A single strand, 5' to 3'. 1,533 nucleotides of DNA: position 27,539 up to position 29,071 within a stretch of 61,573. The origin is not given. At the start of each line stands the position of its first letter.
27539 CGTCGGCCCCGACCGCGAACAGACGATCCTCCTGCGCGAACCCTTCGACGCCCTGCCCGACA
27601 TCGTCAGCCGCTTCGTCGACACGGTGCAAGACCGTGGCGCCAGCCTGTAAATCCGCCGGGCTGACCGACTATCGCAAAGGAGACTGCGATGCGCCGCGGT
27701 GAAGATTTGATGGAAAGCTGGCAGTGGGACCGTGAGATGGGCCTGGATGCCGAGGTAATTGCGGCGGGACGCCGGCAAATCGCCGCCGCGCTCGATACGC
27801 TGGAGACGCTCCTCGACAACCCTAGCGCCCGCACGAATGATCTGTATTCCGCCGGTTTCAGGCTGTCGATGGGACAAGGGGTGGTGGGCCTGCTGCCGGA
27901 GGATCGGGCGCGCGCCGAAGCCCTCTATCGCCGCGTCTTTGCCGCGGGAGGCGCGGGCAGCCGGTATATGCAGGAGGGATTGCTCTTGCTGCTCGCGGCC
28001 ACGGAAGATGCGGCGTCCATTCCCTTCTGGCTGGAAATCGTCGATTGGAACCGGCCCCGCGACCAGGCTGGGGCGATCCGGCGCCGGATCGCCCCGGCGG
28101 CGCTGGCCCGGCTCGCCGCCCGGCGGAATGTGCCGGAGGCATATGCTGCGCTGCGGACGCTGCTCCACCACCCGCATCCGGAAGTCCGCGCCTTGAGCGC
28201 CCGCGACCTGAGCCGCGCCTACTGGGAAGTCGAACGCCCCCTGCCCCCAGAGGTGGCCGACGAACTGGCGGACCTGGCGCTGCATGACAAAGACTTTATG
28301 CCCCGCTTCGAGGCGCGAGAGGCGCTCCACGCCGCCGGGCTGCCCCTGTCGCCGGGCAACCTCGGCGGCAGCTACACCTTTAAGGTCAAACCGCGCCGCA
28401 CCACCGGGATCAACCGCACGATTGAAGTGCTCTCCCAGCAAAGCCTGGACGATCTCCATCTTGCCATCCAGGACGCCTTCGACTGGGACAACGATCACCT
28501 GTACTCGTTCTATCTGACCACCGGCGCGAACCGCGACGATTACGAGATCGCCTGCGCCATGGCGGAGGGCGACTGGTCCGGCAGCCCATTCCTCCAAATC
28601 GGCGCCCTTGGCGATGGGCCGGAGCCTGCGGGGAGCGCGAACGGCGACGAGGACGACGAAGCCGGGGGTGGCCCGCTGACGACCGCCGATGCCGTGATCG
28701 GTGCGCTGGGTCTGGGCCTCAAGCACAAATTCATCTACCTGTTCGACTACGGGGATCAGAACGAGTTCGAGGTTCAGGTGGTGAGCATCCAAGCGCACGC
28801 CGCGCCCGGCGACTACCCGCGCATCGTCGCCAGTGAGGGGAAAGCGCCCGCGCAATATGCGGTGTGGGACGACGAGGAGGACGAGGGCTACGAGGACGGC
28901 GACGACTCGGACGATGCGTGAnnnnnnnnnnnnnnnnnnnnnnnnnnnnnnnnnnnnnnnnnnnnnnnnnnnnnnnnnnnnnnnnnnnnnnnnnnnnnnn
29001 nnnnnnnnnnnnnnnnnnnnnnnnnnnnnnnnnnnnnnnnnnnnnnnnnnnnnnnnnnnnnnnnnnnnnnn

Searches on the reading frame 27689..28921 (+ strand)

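Call 6: search_protein_families(library=pfam, proteins=[window:27689-28921:+], max_evalue=0.01)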
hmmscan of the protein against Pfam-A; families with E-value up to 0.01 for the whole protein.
window:27689-28921:+ (410 aa): 3 families
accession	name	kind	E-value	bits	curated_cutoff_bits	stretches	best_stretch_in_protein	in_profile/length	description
PF07929.16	PRiA4_ORF3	-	1.2e-17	64.6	26.6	1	239-388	14-129/173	Plasmid pRiA4b ORF-3-like protein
PF13646.12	HEAT_2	-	8e-06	26.5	27.7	1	137-213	18-87/88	HEAT repeats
PF12710.13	HAD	-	0.0083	17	27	1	138-217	17-101/189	haloacid dehalogenase-like hydrolase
